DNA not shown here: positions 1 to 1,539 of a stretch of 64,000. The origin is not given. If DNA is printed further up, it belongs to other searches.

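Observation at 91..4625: Sub-cluster for a probable C-methylated acidic amino-sugar: WbpA-like dehydrogenase, WbpB-like Gfo/Idh/MocA oxidoreductase, SDR and TylC3-like C-methyltransferase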

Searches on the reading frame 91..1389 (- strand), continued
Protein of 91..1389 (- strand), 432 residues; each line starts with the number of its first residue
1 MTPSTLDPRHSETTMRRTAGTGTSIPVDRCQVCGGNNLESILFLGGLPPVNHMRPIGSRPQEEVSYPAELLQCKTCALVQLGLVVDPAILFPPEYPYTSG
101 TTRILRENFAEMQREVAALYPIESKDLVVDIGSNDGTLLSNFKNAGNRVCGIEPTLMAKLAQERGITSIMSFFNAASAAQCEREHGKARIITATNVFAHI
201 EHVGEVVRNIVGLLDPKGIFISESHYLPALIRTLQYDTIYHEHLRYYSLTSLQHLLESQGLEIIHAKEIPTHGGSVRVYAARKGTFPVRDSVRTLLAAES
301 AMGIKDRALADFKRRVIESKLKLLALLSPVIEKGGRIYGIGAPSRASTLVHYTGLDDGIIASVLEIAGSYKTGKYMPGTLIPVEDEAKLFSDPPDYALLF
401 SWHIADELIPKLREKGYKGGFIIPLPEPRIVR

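Call 17: find_related_loci(query=A1, collection=genome_contigs, flank=10000)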
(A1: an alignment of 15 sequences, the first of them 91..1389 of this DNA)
Query A1 (432 aa) in genome_contigs; peptide patterns used: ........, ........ (x = any residue, [..] = any of these).
600 stretches matched a pattern (row limit reached: there are more); 587 encode a relative of the query (tblastn E <= 1e-3); the best 80 are kept; 80 distinct loci.
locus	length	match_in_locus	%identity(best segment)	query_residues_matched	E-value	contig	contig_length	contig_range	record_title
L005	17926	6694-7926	68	19-431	0e+0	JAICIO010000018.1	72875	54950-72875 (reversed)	MAG: Phycisphaerae bacterium isolate GZL_FP_2_bin.106 k141_5594496_length_72875_cov_13.4691, whole genome shotgun sequen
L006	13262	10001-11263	66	11-431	0e+0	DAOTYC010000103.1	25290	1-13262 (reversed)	MAG TPA_asm: Anaerolineae bacterium isolate H23_304 k115_536397, whole genome shotgun sequence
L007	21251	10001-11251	66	12-430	0e+0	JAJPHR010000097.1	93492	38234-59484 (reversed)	MAG: Verrucomicrobia bacterium isolate Centralia_MAG_180 k107_8364197, whole genome shotgun sequence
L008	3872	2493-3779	63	4-431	0e+0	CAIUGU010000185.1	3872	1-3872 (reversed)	MAG: uncultured proteobacterium isolate ErkenSummer_bin-6785 genome assembly, contig: bin-6785:185/286, whole genome sho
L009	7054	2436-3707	64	8-430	0e+0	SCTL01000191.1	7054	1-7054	MAG: Verrucomicrobia bacterium isolate FW301_bin.11 FW301_bin.11-14076, whole genome shotgun sequence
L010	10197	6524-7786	62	12-432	1e-180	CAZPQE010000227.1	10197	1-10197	MAG TPA_asm: uncultured Clostridia bacterium isolate binchicken_co107_429 genome assembly, contig: NODE_14694_length_101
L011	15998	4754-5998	65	16-431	2e-180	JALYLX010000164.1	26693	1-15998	MAG: Chloroflexota bacterium isolate AFD bin50 SD1486_k127_193463, whole genome shotgun sequence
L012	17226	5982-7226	65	16-431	4e-180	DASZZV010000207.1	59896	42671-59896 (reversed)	MAG TPA_asm: Thermoanaerobaculia bacterium isolate SMAG_U6245 k141_12542, whole genome shotgun sequence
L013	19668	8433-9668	65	19-431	1e-179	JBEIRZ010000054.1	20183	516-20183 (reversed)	MAG: Planctomycetaceae bacterium isolate Sample-107-S80-bin-172 Sample_107_S80-bin_172-k141_684540, whole genome shotgun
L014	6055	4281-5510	66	19-430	0e+0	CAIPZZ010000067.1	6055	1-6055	MAG: uncultured Opitutae bacterium isolate UppL6_bin-0160 genome assembly, contig: bin-0160:067/276, whole genome shotgu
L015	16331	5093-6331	64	18-431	2e-176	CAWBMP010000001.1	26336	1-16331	MAG: Nitrospirota bacterium isolate MFD01476.bin.1.234 genome assembly, contig: contig_109042, whole genome shotgun sequ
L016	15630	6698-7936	64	19-431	2e-176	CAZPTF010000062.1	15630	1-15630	MAG TPA_asm: uncultured Anaerolineae bacterium isolate SRP241326_co3_194 genome assembly, contig: NODE_4842_length_15630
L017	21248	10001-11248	62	16-432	2e-176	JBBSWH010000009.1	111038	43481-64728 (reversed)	MAG: Nanoarchaeota archaeon isolate H52-bin084_1 H52_bin084_1_000000000009, whole genome shotgun sequence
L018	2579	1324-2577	65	12-430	0e+0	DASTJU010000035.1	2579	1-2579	MAG TPA_asm: Chthoniobacterales bacterium isolate SMAG_U1651 k141_702009, whole genome shotgun sequence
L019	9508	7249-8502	61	13-432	1e-175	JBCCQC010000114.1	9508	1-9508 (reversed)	MAG: Chloroflexota bacterium isolate P01_D01_bin.143 k141_1493684_length_9508_cov_8.0000, whole genome shotgun sequence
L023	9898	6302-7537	64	19-431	2e-174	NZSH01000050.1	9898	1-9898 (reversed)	MAG: Woeseiaceae bacterium isolate EAC2037 14903, whole genome shotgun sequence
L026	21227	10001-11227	61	18-431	1e-172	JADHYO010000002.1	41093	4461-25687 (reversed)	MAG: Candidatus Aenigmatarchaeota archaeon isolate BS750m-G81 BS-750m-C873, whole genome shotgun sequence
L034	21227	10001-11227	61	21-430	1e-170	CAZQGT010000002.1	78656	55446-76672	MAG TPA_asm: uncultured Planctomycetales bacterium isolate SRP178699_co1_559 genome assembly, contig: NODE_219_length_78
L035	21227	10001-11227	62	21-430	5e-170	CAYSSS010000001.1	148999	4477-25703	MAG TPA_asm: uncultured Planctomycetia bacterium isolate SRP178699_co1_483 genome assembly, contig: NODE_32_length_14899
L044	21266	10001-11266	61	9-432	3e-168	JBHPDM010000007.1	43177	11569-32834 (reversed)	Candidatus Omnitrophota bacterium isolate SAG AM-311-A19 NODE_7_length_43177_cov_31.948170, whole genome shotgun sequenc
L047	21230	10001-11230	62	21-431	2e-167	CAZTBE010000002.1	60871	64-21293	MAG TPA_asm: uncultured Methanosarcinales archaeon isolate binchicken_co48_555 genome assembly, contig: NODE_604_length_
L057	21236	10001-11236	59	20-432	5e-163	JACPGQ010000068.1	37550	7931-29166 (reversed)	MAG: Candidatus Levyibacteriota bacterium isolate NC_groundwater_392_Ag_B-0.1um_43_10 GD18-4_B1_scaffold_1562729, whole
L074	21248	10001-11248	59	15-431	5e-159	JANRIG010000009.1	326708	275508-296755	MAG: Cytophagales bacterium isolate bins.1 k141_1969655, whole genome shotgun sequence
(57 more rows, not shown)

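Call 27: find_encoding_contigs(protein=window:91-1389:-, flank=10000, max_places=3)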
Protein window:91-1389:- (432 aa): 5 contigs read that carry it; 3 places shown.
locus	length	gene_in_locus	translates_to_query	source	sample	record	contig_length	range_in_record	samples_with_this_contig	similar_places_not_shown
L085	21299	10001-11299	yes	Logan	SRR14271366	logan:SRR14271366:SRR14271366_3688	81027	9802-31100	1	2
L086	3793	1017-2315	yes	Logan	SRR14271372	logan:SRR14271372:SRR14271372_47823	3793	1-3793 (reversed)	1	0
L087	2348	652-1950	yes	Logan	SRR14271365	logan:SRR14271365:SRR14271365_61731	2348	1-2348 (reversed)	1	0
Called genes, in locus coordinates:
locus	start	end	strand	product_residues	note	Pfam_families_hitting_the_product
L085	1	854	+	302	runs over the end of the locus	PF01370:Epimerase, PF04321:RmlD_sub_bind, PF16363:GDP_Man_Dehyd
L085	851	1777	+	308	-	PF01370:Epimerase, PF02719:Polysacc_synt_2 (faint), PF04321:RmlD_sub_bind, PF16363:GDP_Man_Dehyd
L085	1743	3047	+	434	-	PF03446:NAD_binding_2, PF03721:UDPG_MGDP_dh_N, PF00984:UDPG_MGDP_dh, PF03720:UDPG_MGDP_dh_C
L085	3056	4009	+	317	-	PF01073:3Beta_HSD, PF01370:Epimerase, PF02719:Polysacc_synt_2, PF04321:RmlD_sub_bind, PF05368:NmrA, PF07993:NAD_binding_4, PF13460:NAD_binding_10, PF16363:GDP_Man_Dehyd, +1 more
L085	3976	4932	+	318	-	PF01370:Epimerase, PF02719:Polysacc_synt_2, PF01073:3Beta_HSD, PF07993:NAD_binding_4 (faint), PF16363:GDP_Man_Dehyd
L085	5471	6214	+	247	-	PF00535:Glycos_transf_2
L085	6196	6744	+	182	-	PF00293:NUDIX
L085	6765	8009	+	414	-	PF03446:NAD_binding_2 (faint), PF03721:UDPG_MGDP_dh_N, PF00984:UDPG_MGDP_dh, PF03720:UDPG_MGDP_dh_C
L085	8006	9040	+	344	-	PF01408:GFO_IDH_MocA, PF02894:GFO_IDH_MocA_C, PF22725:GFO_IDH_MocA_C3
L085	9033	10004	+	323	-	PF00106:adh_short (weak), PF01073:3Beta_HSD, PF01370:Epimerase, PF04321:RmlD_sub_bind, PF05368:NmrA, PF07993:NAD_binding_4, PF13460:NAD_binding_10, PF16363:GDP_Man_Dehyd, +1 more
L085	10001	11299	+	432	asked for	PF08421:Methyltransf_13, PF13489:Methyltransf_23, PF08241:Methyltransf_11 (weak), PF08242:Methyltransf_12 (weak), PF08484:Methyltransf_14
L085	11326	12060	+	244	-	PF00535:Glycos_transf_2, PF13641:Glyco_tranf_2_3 (weak)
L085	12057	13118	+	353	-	PF00657:Lipase_GDSL (faint), PF13472:Lipase_GDSL_2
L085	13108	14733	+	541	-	PF02366:PMT (faint), PF13231:PMT_2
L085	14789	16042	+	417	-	-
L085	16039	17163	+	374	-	PF02350:Epimerase_2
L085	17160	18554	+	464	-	PF13472:Lipase_GDSL_2, PF16822:ALGX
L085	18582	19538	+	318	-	PF01073:3Beta_HSD, PF01370:Epimerase, PF02719:Polysacc_synt_2, PF04321:RmlD_sub_bind, PF13460:NAD_binding_10, PF16363:GDP_Man_Dehyd, PF07993:NAD_binding_4 (weak)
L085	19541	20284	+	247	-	PF00535:Glycos_transf_2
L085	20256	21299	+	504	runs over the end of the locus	PF13231:PMT_2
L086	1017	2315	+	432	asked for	PF08421:Methyltransf_13, PF13489:Methyltransf_23, PF08241:Methyltransf_11 (weak), PF08242:Methyltransf_12 (weak), PF08484:Methyltransf_14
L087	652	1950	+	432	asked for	PF08421:Methyltransf_13, PF13489:Methyltransf_23, PF08241:Methyltransf_11 (weak), PF08242:Methyltransf_12 (weak), PF08484:Methyltransf_14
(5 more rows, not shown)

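Call 28: search_protein_families(library=ncbifam, proteins=[L002:7701-8492:+, L002:8494-10431:+, L002:10403-11968:+, L001:7860-8636:+, L001:8976-10004:+, L001:4804-6030:+, L001:6030-6752:+, L001:6749-7855:+, L001:11257-12540:+, L001:12537-13571:+], max_evalue=0.00001)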
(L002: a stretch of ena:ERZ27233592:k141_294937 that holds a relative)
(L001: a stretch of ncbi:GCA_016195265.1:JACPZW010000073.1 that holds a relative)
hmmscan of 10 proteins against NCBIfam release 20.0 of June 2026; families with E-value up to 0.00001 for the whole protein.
L002:7701-8492:+ (263 aa): 6 families
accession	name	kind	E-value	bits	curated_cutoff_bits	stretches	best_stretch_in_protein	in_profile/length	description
NF041391.1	DPhHxTase_Halo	equivalog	1.8e-13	50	375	1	13-211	3-190/213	dolichyl-phosphate hexose transferase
NF058614.1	PPMAGASynPpgS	equivalog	2.2e-12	46.9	370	1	9-202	4-195/226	polyprenyl-phospho-N-acetylgalactosaminyl synthase PpgS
NF047588.1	GlcsyltransPgfSStrep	equivalog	1.1e-09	38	500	1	6-220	2-212/308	glycosyltransferase PgfS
TIGR04182.1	glyco_TIGR04182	equivalog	2.2e-09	37.1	325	1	9-211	4-199/293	S-layer glycoprotein N-glycosyltransferase AglJ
NF007986.1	PRK10714.1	equivalog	2.5e-09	36.6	529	1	6-220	7-217/316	undecaprenyl-phosphate 4-deoxy-4-formamido-L-arabinose transferase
NF007482.0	PRK10073.1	equivalog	3.4e-06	26.3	423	0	1-108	2-109/334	glycosyltransferase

L002:8494-10431:+ (645 aa): 1 family
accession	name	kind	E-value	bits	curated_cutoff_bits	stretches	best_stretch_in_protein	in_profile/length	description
NF047510.1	LIC_10190_fam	subfamily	8.1e-06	24.8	100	1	217-378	178-313/424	LIC_10190 family membrane protein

L002:10403-11968:+ (521 aa): 0 families

L001:7860-8636:+ (258 aa): 7 families
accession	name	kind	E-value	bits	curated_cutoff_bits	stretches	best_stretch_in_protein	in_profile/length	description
TIGR04182.1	glyco_TIGR04182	equivalog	2.1e-10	40.5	325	1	8-212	3-198/293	S-layer glycoprotein N-glycosyltransferase AglJ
NF041391.1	DPhHxTase_Halo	equivalog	2e-08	33.5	375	1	15-208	5-187/213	dolichyl-phosphate hexose transferase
NF007986.1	PRK10714.1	equivalog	6.7e-08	31.9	529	1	8-169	9-170/316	undecaprenyl-phosphate 4-deoxy-4-formamido-L-arabinose transferase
NF047588.1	GlcsyltransPgfSStrep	equivalog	1.9e-06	27.3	500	1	7-167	3-163/308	glycosyltransferase PgfS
TIGR04283.1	glyco_like_mftF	equivalog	5.3e-06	26.2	182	1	7-110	1-98/221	TIGR04283 family arsenosugar biosynthesis glycosyltransferase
TIGR03937.1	PgaC_IcaA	equivalog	5.3e-06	25.6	422.3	1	7-112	47-153/407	poly-beta-1,6-N-acetyl-D-glucosamine synthase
NF007482.0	PRK10073.1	equivalog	7.8e-06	25.1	423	1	3-96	4-98/334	glycosyltransferase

L001:8976-10004:+ (342 aa): 34 families (the best 25 are shown)
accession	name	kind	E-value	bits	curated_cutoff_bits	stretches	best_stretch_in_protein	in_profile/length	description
TIGR04180.1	EDH_00030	hypoth_equivalog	1.3e-43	149.2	475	1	6-276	2-265/297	NAD-dependent 4,6-dehydratase LegB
TIGR01181.1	dTDP_gluc_dehyt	equivalog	2.1e-36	125.6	365.1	1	5-319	2-315/321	dTDP-glucose 4,6-dehydratase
NF047922.1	GDPFucSynFcl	equivalog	3.5e-26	92.4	500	1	6-319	6-305/308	GDP-L-fucose synthase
TIGR01179.1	galE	equivalog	1.3e-25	90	262.3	1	6-303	3-312/332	UDP-glucose 4-epimerase GalE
NF042422.1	oxyalk_red_OleD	equivalog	4.9e-25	88.6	580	1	6-199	4-185/329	2-alkyl-3-oxoalkanoate reductase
TIGR03466.1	HpnA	hypoth_equivalog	1e-24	87.1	367.65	1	6-271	4-250/327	hopanoid-associated sugar epimerase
NF052578.1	StrlDmthSdmBMthl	equivalog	9.7e-23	81.4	600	1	6-269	4-247/328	sterol demethylase protein SdmB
TIGR02197.1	heptose_epim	equivalog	1.4e-21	77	274.6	1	6-269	2-262/316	ADP-glyceromanno-heptose 6-epimerase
NF042423.1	oxyalk_red_Shew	equivalog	2.1e-20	73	580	1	6-199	12-191/331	2-alkyl-3-oxoalkanoate reductase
NF011728.1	PRK15181.1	equivalog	4e-18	65.5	760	1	2-318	15-340/348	Vi polysaccharide biosynthesis UDP-N-acetylglucosaminuronic acid C-4 epimerase TviC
NF007956.0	PRK10675.1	subfamily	9.2e-17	61.2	394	1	6-159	4-158/338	UDP-glucose 4-epimerase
NF043036.1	ErythonDh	equivalog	2.9e-15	56.3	325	1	6-167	4-166/321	D-erythronate dehydrogenase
NF008872.0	PRK11908.1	equivalog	3.7e-15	55.8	294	1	6-266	5-270/349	bifunctional UDP-4-keto-pentose/UDP-xylose synthase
NF007582.0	PRK10217.1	equivalog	2e-13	50.2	698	1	5-269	4-272/355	dTDP-glucose 4,6-dehydratase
NF004520.0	PRK05865.1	equivalog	3.3e-13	48.4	1509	1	7-122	5-105/854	sugar epimerase family protein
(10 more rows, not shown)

L001:4804-6030:+ (408 aa): 6 families
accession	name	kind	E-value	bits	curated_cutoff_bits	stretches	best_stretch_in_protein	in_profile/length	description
TIGR03026.1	NDP-sugDHase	subfamily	8e-73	245.5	189.8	1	20-388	4-395/413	nucleotide sugar dehydrogenase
NF040825.1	UDPMaNacDH_Arch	equivalog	3e-42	145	750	1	21-388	5-381/418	UDP-N-acetyl-D-mannosamine dehydrogenase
NF041297.1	UDPGDh_AglM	equivalog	5.4e-33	114.5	670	1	19-359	4-361/429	UDP-glucose 6-dehydrogenase AglM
NF047673.2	TeichurnBiosyTuaD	equivalog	2.6e-31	109.2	700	1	21-359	6-355/439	UDP-glucose 6-dehydrogenase TuaD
NF008286.0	PRK11064.1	equivalog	7.7e-31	107.1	459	1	21-390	8-405/420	UDP-N-acetyl-D-mannosamine dehydrogenase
NF011729.0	PRK15182.1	equivalog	1.5e-12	47.1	592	1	18-335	9-335/425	Vi polysaccharide biosynthesis UDP-N-acetylglucosamine C-6 dehydrogenase TviB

L001:6030-6752:+ (240 aa): 4 families
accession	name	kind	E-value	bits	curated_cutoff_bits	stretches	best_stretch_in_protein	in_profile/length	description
TIGR00639.1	PurN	equivalog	7.4e-12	45.2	150.1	1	67-158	90-182/192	phosphoribosylglycinamide formyltransferase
NF005414.0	PRK06988.1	equivalog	3.8e-10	39.2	316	1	51-161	72-183/311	formyltransferase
TIGR00460.1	fmt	equivalog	2.7e-09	36.6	201.5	1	52-161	75-185/315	methionyl-tRNA formyltransferase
NF005998.1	PRK08125.1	equivalog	4.1e-09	35.4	777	1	57-224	76-242/649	bifunctional UDP-4-amino-4-deoxy-L-arabinose formyltransferase/UDP-glucuronic acid oxidase ArnA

L001:6749-7855:+ (368 aa): 25 families
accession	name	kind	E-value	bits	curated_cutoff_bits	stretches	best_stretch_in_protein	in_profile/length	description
TIGR04181.1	NHT_00031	hypoth_equivalog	1.3e-80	271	420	1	7-344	2-358/359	LegC family aminotransferase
TIGR03588.1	PseC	equivalog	2.8e-69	233.9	423.5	1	6-363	2-379/380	UDP-4-amino-4,6-dideoxy-N-acetyl-beta-L-altrosamine transaminase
NF008658.2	PRK11658.1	equivalog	5.1e-67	226.2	631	1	6-365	5-378/379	UDP-4-amino-4-deoxy-L-arabinose aminotransferase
TIGR04427.1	PLP_DesI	equivalog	1.3e-59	202.2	650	1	24-361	41-380/390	dTDP-4-dehydro-6-deoxyglucose aminotransferase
NF008687.0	PRK11706.1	equivalog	6.5e-56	189.7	375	1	6-364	2-374/375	dTDP-4-amino-4,6-dideoxygalactose transaminase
NF011936.0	PRK15407.1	equivalog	3.9e-46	157.6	423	2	23-222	54-261/440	lipopolysaccharide biosynthesis protein RfbH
TIGR02379.1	ECA_wecE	subfamily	1.3e-45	155.8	434.85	1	6-270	2-272/376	dTDP-4-amino-4,6-dideoxy-D-glucose transaminase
NF041364.1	GntC_guanitoxin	equivalog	1.3e-09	37.5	415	1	49-157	60-175/356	guanitoxin biosynthesis PLP-dependent (S)-gamma-hydroxy-L-arginine cyclodehydratase GntC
NF004650.0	PRK05994.1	equivalog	9.1e-09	34.6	667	1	38-157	67-186/427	O-acetylhomoserine aminocarboxypropyltransferase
NF004621.0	PRK05957.1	equivalog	1.5e-08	33.8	498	1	50-129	89-167/389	pyridoxal phosphate-dependent aminotransferase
NF006569.0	PRK09082.1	subfamily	4.8e-08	32.5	420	1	36-127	77-168/386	methionine aminotransferase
NF004769.0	PRK06107.1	equivalog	5e-08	32.1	617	1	35-127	79-171/402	aspartate transaminase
TIGR01326.1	OAH_OAS_sulfhy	subfamily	5.8e-08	31.9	495.1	1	38-156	61-179/418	O-acetylhomoserine aminocarboxypropyltransferase/cysteine synthase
NF004770.0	PRK06108.1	subfamily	6.5e-08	31.8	422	1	40-155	87-209/396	pyridoxal phosphate-dependent aminotransferase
NF005816.0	PRK07682.1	equivalog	8.3e-08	31.3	620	1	52-128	93-169/390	aminotransferase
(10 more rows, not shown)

L001:11257-12540:+ (427 aa): 1 family
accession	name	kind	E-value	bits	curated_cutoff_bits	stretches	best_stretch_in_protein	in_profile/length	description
TIGR01983.1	UbiG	equivalog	1.9e-07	30.6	102.95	1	118-219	47-151/228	bifunctional 2-polyprenyl-6-hydroxyphenol methylase/3-demethylubiquinol 3-O-methyltransferase UbiG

L001:12537-13571:+ (344 aa): 0 families

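Call 38: search_dna_similar(query=window:91-1389:-, collection=plasmids, mode=protein, max_rows=15)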
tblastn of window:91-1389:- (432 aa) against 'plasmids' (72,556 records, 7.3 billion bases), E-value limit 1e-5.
Records with a match: 172; places in all: 212; records where one place covers at least 80% of the query: 170.
Best place of each record, by identity: <60% 172.
By first word of the organism name: Sinorhizobium 58; Streptomyces 21; Rhizobium 11; Bacillus 10; Leisingera 9; Roseibium 6; Shinella 6; Brachyspira 6; Ensifer 5; Azospirillum 4; and 24 more.
By predicted mobility (MOB-suite, as given by PLSDB): non-mobilizable 105; mobilizable 60; conjugative 7.
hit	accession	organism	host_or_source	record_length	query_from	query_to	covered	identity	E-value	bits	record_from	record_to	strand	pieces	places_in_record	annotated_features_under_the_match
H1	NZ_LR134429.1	Legionella adelaidensis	environmental,Cooling tower water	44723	23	431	95%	38.8%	5e-87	296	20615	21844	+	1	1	class I SAM-dependent methyltransferase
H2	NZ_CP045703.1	Streptomyces finlayi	pure culture,soil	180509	20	431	95%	37.8%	9e-75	261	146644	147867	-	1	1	class I SAM-dependent methyltransferase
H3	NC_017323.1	Sinorhizobium meliloti BL225C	-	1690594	21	431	95%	35.5%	5e-63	227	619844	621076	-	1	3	none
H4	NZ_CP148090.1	Sinorhizobium meliloti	Medicago sativa,cell culture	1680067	21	431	95%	35.5%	6e-63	227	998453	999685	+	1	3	none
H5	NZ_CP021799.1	Sinorhizobium meliloti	Medicago sativa,Single Cell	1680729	21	431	95%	35.5%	6e-63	227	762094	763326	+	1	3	none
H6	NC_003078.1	Sinorhizobium meliloti 1021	-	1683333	21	431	95%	35.5%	6e-63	227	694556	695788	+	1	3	none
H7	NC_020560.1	Sinorhizobium meliloti 2011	-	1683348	21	431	95%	35.5%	6e-63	227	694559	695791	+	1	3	none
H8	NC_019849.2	Sinorhizobium meliloti GR4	-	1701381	21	431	95%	35.5%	6e-63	227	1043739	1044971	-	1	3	none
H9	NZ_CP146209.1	Sinorhizobium meliloti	-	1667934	21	431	95%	35.5%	8e-63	226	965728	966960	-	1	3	none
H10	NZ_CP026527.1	Sinorhizobium meliloti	Medicago sativa L. subsp. ambigua,Cell ...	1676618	21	431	95%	35.5%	8e-63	226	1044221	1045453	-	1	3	none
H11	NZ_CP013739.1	Streptomyces globisporus C-1027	soil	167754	30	431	93%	36.2%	2e-69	246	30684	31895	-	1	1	class I SAM-dependent methyltransferase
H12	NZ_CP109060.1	Streptomyces globisporus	-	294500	30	431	93%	36.2%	2e-69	246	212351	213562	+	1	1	class I SAM-dependent methyltransferase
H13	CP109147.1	Streptomyces globisporus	-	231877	30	431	93%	36.2%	2e-69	245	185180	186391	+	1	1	class I SAM-dependent methyltransferase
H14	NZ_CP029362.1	Streptomyces globisporus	tomato,cultured microbe,flower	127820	30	431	93%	36.0%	6e-69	244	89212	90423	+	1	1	class I SAM-dependent methyltransferase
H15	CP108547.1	Streptomyces globisporus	-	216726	30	431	93%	36.0%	6e-69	244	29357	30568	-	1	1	class I SAM-dependent methyltransferase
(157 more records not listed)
